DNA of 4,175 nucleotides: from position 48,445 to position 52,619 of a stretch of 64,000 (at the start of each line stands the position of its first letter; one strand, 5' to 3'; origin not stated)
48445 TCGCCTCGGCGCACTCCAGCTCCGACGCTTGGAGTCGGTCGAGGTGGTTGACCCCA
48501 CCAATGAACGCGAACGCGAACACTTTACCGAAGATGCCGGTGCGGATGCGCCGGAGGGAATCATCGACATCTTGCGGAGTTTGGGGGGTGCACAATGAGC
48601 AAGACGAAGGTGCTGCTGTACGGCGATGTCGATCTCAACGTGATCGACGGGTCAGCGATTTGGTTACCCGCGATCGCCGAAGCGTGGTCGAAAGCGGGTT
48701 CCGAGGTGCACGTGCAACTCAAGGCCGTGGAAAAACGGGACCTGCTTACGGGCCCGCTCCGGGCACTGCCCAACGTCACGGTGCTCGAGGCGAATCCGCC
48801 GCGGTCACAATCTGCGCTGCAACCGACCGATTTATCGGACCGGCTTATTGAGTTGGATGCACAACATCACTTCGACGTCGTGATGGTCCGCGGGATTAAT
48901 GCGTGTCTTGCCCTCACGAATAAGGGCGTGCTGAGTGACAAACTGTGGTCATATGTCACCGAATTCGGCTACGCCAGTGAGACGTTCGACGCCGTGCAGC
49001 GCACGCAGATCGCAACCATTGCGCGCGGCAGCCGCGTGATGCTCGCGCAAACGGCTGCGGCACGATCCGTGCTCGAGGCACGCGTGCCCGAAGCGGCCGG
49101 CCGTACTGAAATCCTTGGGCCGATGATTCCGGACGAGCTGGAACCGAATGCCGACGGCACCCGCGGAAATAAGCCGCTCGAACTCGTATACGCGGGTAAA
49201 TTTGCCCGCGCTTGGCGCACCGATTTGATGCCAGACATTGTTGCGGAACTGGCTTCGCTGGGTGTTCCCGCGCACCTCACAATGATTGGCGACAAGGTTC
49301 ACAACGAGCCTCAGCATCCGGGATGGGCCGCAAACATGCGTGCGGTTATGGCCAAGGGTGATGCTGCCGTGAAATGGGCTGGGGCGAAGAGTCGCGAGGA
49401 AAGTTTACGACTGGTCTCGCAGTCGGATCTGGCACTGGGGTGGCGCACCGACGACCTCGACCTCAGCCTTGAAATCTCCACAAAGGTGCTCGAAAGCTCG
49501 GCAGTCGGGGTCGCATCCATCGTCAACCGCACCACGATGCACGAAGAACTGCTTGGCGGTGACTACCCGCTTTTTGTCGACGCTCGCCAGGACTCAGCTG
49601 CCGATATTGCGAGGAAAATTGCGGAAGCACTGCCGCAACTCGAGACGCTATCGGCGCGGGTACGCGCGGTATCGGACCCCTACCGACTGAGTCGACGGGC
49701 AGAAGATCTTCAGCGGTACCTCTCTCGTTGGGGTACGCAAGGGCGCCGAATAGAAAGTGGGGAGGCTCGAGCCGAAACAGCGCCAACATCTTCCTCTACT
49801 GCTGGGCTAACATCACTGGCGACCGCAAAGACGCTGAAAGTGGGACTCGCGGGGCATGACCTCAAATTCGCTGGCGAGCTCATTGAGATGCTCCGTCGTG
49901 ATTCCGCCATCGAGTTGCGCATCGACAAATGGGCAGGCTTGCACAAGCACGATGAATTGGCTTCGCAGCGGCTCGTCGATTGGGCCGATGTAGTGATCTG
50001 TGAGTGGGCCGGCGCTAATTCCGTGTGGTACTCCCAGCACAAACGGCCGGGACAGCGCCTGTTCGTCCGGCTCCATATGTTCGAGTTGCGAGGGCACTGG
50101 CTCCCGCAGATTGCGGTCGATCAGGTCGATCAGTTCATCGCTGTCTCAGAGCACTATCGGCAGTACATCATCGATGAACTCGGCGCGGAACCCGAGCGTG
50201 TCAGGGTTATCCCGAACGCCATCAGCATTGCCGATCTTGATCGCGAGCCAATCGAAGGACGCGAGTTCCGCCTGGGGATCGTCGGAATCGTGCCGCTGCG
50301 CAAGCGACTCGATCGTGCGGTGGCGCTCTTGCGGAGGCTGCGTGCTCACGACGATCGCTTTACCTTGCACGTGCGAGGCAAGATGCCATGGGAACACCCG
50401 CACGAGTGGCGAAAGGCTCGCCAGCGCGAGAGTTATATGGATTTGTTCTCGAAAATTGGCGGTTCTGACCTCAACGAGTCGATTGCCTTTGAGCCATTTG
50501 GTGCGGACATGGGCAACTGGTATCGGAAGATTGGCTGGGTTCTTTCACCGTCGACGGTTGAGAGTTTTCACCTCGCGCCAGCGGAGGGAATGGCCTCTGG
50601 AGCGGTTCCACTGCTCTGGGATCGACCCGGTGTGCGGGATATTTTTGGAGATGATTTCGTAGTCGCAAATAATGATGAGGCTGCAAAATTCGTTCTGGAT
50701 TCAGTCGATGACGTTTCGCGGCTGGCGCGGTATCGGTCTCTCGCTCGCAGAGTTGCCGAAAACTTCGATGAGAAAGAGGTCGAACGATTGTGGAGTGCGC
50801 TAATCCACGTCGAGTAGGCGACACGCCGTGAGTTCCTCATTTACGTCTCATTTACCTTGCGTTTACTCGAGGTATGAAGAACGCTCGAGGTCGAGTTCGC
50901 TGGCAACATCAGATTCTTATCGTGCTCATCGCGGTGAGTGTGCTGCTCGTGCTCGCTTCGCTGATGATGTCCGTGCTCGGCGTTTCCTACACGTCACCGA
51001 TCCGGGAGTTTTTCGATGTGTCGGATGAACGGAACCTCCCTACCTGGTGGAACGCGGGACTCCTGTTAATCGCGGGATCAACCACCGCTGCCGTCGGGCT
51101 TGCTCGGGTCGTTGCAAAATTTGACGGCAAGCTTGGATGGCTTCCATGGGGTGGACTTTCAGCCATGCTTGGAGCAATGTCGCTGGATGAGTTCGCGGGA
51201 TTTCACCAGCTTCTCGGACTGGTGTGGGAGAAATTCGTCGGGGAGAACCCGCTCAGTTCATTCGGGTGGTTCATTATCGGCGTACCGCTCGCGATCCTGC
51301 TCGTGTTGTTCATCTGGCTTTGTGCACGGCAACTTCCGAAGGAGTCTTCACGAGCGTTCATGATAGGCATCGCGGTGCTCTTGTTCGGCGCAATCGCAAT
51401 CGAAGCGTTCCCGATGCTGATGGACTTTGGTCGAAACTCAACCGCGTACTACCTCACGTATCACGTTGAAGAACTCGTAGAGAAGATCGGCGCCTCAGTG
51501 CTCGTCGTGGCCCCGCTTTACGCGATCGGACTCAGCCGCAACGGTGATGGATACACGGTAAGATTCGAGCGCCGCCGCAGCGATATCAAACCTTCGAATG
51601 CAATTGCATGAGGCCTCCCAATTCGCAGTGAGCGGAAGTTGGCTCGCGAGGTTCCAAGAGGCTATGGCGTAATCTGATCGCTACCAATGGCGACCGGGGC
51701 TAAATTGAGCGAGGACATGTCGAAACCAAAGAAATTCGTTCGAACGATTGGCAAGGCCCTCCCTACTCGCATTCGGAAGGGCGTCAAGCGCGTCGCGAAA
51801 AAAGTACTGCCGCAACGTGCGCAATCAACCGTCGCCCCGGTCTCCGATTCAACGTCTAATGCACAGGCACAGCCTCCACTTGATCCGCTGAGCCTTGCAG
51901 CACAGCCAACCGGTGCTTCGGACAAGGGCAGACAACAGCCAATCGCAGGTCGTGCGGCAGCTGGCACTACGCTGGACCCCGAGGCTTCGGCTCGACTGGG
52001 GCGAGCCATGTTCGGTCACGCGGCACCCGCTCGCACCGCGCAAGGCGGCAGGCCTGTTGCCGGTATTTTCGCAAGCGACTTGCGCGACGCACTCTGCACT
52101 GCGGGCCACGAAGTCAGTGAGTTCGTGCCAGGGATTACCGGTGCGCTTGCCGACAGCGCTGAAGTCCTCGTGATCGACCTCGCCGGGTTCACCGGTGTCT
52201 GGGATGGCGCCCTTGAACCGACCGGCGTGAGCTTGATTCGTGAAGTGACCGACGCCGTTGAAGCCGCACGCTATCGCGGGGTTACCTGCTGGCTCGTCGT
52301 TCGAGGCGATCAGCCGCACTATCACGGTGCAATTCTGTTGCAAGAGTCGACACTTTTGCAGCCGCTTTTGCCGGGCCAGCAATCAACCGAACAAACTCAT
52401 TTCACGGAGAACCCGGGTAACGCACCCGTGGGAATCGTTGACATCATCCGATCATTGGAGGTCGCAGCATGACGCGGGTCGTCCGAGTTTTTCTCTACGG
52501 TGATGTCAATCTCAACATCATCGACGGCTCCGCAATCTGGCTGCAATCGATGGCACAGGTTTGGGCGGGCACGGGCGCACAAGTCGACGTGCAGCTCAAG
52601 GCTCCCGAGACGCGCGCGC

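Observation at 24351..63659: A ~40-kb ABC-exporter-dependent wall glycopolymer locus built around acetamido-uronic acids, with mostly uncharacterised enzymes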

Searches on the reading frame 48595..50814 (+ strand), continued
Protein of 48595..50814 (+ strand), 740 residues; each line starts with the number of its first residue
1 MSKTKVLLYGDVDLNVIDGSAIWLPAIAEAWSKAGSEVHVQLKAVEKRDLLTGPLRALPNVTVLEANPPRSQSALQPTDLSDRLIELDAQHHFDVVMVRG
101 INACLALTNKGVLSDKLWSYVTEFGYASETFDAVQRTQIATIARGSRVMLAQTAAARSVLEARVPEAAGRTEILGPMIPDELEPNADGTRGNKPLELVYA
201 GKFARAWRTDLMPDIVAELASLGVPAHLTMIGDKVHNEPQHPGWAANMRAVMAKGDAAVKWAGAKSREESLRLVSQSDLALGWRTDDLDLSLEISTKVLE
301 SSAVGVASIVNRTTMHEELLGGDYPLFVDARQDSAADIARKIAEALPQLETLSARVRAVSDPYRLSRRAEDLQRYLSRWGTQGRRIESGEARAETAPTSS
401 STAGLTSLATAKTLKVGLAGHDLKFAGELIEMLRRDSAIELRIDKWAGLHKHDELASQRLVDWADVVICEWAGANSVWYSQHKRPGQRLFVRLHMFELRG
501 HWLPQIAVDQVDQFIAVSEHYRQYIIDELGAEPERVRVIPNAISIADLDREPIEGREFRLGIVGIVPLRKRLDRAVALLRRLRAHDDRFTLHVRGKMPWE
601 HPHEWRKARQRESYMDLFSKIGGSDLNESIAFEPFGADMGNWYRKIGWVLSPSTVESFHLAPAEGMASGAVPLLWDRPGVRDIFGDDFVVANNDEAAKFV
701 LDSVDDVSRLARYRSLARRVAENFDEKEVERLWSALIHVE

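Call 78: fold_search(model_id=the predicted structure, library=pdb)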
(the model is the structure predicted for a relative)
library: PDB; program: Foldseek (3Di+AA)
matches with E <= 10: 1541; with E <= 0.001: 454
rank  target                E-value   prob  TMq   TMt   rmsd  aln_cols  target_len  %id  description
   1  8qoy                  1.7e-15  1.00  0.32  0.23  18.1       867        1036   11  Capsular polysaccharide synthesis multienzyme of Actinobacillus Pleuropneumoniae serotype 3 (released 2024-07-03)
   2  5d01_B                3.9e-13  1.00  0.38  0.73   5.3       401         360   16  Crystal structure of BshA from B. subtilis complexed with N-acetylglucosaminyl-malate (released 2016-09-07)
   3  6n1x                  8.5e-13  1.00  0.40  0.73   5.1       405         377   16  BshA from Staphylococcus aureus complexed with UDP and N-acetylglucosamine (released 2019-08-21)
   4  7qsg_A                1.8e-12  1.00  0.35  0.64   5.2       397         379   18  Methylmannose polysaccharide mannosyltransferase from M. hassiacum (released 2023-01-25)
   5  6d9t                  1.9e-12  1.00  0.40  0.74   4.9       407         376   15  BshA from Staphylococcus aureus complexed with UDP (released 2019-05-08)
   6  6kih_A                1.9e-12  1.00  0.40  0.69   5.6       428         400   14  Sucrose-phosphate synthase (tll1590) from Thermosynechococcus elongatus (released 2020-05-27)
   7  5d00_B                2.5e-12  1.00  0.39  0.75   4.7       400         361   16  Crystal structure of BshA from B. subtilis complexed with N-acetylglucosaminyl-malate and UMP (released 2016-09-07)
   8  3mbo_F                3.4e-12  1.00  0.40  0.74   4.9       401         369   16  Crystal Structure of the Glycosyltransferase BaBshA bound with UDP and L-malate (released 2010-09-29)
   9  5d00_A                3.4e-12  1.00  0.39  0.74   4.8       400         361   15  Crystal structure of BshA from B. subtilis complexed with N-acetylglucosaminyl-malate and UMP (released 2016-09-07)
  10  3mbo_A                4.6e-12  1.00  0.41  0.77   4.5       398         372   15  Crystal Structure of the Glycosyltransferase BaBshA bound with UDP and L-malate (released 2010-09-29)
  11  3mbo_D                5.7e-12  1.00  0.39  0.73   5.0       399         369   16  Crystal Structure of the Glycosyltransferase BaBshA bound with UDP and L-malate (released 2010-09-29)
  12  6tvp_B                6.0e-12  1.00  0.37  0.65   6.0       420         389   14  Structure of Mycobacterium smegmatis alpha-maltose-1-phosphate synthase GlgM (released 2020-04-22)
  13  8vrf_B                7.3e-12  1.00  0.34  0.53   5.7       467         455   14  Sucrose-phosphate synthase-like protein from Leishmania major (released 2025-08-13)
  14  6kih_B                8.1e-12  1.00  0.40  0.69   5.4       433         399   13  Sucrose-phosphate synthase (tll1590) from Thermosynechococcus elongatus (released 2020-05-27)
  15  7qsg_B                1.0e-11  1.00  0.32  0.73   5.7       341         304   18  Methylmannose polysaccharide mannosyltransferase from M. hassiacum (released 2023-01-25)
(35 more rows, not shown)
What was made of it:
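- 48595..50817 (+): Dual glycosyltransferase, 740 aa: two complete GT-B modules; candidate repeat-unit polymerase. Top Foldseek hit 8qoy, a capsule synthesis multienzyme, E=1.7e-15, with low TM-score (0.32/0.23) and 18 A rmsd; the rest are GT4 enzymes (call 78).
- Closest known: ABC-dependent wall teichoic acid. Same: The dual GT's top structural match is 8qoy (call 78).
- The best structural match of the dual GT is a capsule synthesis multienzyme of A. pleuropneumoniae (call 78).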

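Call 83: find_encoding_contigs(protein=P0105, flank=10000, max_places=1)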
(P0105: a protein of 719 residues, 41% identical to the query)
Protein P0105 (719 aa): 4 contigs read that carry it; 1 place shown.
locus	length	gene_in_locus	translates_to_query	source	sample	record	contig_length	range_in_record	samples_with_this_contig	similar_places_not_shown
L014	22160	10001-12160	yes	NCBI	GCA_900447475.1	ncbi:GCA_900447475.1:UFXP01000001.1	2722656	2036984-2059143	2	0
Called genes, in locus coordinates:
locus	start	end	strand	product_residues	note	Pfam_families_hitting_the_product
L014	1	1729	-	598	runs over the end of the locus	PF07940:Hepar_II_III_C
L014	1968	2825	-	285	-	-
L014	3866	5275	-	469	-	-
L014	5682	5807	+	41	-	-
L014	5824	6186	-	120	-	-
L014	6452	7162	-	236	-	PF13276:HTH_21, PF00665:rve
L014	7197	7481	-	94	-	PF01527:HTH_Tnp_1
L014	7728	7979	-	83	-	-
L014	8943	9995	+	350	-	-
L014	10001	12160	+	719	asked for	PF00534:Glycos_transf_1 (faint), PF13692:Glyco_trans_1_4 (faint)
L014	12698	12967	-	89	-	PF01527:HTH_Tnp_1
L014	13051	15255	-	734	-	PF13692:Glyco_trans_1_4 (faint), PF13439:Glyco_transf_4 (weak), PF00534:Glycos_transf_1 (weak)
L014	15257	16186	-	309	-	-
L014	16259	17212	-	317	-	PF00005:ABC_tran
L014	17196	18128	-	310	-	PF01061:ABC2_membrane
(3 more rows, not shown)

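Call 84: find_encoding_contigs(protein=P0061, flank=10000, max_places=1)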
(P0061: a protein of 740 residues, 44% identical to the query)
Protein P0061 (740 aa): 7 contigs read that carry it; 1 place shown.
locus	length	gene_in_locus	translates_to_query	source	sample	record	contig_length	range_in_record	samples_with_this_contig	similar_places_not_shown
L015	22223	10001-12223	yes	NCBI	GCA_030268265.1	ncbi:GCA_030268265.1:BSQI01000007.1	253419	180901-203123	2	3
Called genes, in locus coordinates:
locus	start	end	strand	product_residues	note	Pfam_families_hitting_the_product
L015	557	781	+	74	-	-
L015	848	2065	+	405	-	PF13439:Glyco_transf_4, PF13579:Glyco_trans_4_4, PF00534:Glycos_transf_1 (weak), PF13692:Glyco_trans_1_4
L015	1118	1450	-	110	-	-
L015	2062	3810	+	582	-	PF13439:Glyco_transf_4, PF13579:Glyco_trans_4_4, PF00534:Glycos_transf_1, PF13692:Glyco_trans_1_4, PF13524:Glyco_trans_1_2 (weak)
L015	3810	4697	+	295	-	PF01061:ABC2_membrane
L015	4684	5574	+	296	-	PF00005:ABC_tran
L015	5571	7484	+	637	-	PF13524:Glyco_trans_1_2, PF00535:Glycos_transf_2 (faint)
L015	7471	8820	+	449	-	PF03446:NAD_binding_2 (weak), PF03721:UDPG_MGDP_dh_N, PF00984:UDPG_MGDP_dh, PF03720:UDPG_MGDP_dh_C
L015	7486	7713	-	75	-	-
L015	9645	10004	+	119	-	-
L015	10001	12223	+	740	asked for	PF13524:Glyco_trans_1_2 (weak), PF13439:Glyco_transf_4, PF00534:Glycos_transf_1 (weak), PF13692:Glyco_trans_1_4 (weak)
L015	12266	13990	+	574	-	PF07940:Hepar_II_III_C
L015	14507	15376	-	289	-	PF13472:Lipase_GDSL_2 (faint)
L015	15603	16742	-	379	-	PF02350:Epimerase_2, PF13579:Glyco_trans_4_4 (faint)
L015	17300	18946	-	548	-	-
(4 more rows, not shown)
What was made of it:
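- The same kit occurs in Paenarthrobacter and Corynebacterium (calls 83, 84).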

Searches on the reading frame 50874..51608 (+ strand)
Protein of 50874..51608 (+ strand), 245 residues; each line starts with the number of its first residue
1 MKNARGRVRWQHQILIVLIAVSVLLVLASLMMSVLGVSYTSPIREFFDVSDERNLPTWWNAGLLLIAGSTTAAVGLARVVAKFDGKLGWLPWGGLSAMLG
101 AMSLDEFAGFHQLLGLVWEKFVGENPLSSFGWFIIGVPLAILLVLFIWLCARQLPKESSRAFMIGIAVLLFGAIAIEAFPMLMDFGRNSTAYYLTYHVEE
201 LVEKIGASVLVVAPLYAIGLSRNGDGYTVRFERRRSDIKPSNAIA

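Call 4: search_protein_families(library=pfam, proteins=[window:50874-51608:+], max_evalue=0.01)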
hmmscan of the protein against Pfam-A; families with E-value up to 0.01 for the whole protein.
window:50874-51608:+ (245 aa): 2 families
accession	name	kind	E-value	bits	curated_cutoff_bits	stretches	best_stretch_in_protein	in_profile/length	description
PF20334.3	DUF6629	-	0.0012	19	27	1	59-176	3-107/209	Family of unknown function (DUF6629)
PF12794.12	MscS_TM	-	0.0084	15.5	28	1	140-228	132-221/339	Mechanosensitive ion channel inner membrane domain 1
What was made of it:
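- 50874..51611 (+): 245-aa polytopic membrane protein (~5 TM) of unknown function, specific to this locus. Only a weak DUF6629 hit (call 4).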

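Call 9: search_protein_families(library=ncbifam, proteins=[window:50874-51608:+], max_evalue=0.00001)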
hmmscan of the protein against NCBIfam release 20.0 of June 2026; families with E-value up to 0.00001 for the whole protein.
window:50874-51608:+ (245 aa): 0 families

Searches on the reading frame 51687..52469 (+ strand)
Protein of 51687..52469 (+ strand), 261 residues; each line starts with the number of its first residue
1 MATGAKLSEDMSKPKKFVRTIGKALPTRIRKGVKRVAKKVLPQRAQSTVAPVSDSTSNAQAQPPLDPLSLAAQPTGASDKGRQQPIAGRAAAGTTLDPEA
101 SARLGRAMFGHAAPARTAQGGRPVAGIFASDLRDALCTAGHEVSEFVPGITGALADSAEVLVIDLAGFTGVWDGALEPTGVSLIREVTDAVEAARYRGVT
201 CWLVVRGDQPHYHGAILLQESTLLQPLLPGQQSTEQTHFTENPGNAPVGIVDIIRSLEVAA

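Call 5: search_protein_families(library=pfam, proteins=[window:51687-52469:+], max_evalue=0.01)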
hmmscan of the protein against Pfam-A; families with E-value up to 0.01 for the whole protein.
window:51687-52469:+ (261 aa): 0 families

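Call 10: search_protein_families(library=ncbifam, proteins=[window:51687-52469:+], max_evalue=0.00001)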
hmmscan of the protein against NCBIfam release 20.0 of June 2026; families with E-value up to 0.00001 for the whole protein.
window:51687-52469:+ (261 aa): 0 families

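Call 49: search_protein_families(library=pfam, proteins=[window:51687-52469:+], max_evalue=5)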
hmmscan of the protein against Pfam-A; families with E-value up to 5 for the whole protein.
window:51687-52469:+ (261 aa): 0 families
